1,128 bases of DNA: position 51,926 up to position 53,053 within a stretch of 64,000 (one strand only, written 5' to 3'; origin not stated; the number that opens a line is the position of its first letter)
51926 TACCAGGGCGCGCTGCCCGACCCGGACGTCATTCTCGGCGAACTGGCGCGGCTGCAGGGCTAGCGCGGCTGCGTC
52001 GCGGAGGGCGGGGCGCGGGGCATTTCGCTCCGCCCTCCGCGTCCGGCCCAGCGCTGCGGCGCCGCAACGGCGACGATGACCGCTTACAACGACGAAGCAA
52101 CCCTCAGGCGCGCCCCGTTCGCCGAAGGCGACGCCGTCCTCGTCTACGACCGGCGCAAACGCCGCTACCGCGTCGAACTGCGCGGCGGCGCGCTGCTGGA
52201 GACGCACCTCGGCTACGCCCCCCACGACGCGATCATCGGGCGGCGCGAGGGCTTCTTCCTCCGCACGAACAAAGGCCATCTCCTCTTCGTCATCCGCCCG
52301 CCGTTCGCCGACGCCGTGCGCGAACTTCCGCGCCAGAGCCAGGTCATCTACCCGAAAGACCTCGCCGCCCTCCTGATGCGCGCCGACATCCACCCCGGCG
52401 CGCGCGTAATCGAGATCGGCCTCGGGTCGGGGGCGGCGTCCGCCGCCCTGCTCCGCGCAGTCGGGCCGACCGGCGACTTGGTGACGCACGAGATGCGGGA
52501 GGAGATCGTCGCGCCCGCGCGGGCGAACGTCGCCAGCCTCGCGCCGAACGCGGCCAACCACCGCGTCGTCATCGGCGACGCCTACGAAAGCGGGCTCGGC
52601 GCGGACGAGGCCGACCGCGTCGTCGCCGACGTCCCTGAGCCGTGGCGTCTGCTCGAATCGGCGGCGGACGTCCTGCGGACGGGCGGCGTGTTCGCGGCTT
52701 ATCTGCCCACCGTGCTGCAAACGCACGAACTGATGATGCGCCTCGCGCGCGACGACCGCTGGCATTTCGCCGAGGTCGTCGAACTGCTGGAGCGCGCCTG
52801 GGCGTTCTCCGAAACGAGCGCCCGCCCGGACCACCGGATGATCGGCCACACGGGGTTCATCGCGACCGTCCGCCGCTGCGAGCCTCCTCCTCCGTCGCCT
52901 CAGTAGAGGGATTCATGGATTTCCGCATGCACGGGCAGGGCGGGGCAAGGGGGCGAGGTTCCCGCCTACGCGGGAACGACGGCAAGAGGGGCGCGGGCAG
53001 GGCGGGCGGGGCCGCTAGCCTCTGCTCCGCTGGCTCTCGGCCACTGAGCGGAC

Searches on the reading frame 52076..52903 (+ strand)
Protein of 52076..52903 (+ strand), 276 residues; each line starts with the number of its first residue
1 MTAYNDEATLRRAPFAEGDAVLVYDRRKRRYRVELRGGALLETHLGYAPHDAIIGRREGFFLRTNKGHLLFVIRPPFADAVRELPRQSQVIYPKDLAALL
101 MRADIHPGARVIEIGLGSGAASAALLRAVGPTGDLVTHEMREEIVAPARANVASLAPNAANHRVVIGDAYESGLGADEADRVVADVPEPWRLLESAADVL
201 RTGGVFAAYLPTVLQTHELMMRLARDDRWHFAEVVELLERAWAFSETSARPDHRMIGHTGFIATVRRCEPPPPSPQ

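Call 25: search_protein_families(library=pfam, proteins=[window:52076-52903:+])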
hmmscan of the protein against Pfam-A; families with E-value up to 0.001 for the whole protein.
window:52076-52903:+ (276 aa): 7 families
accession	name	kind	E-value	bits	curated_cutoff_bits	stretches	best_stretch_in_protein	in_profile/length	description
PF08704.16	GCD14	-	8.9e-24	84.9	26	1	83-246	16-181/247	tRNA methyltransferase complex GCD14 subunit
PF14801.12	TrmI-like_N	-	4.4e-11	43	24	1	14-60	2-48/50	TrmI-like N-terminal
PF01135.25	PCMT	-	6.3e-09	36.3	20.3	1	76-170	42-134/210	Protein-L-isoaspartate(D-aspartate) O-methyltransferase (PCMT)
PF13649.12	Methyltransf_25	-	4.4e-06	27.7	27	1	111-204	1-97/97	Methyltransferase domain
PF13847.12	Methyltransf_31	-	4.6e-06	26.8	27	1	105-212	1-113/145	Methyltransferase domain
PF21985.2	TR61B_FKBP-like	-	0.00019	21.6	27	1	27-67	11-55/55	TR61B FKBP-like domain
PF08241.18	Methyltransf_11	-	0.00085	20.4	21.2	0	113-207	2-94/95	Methyltransferase domain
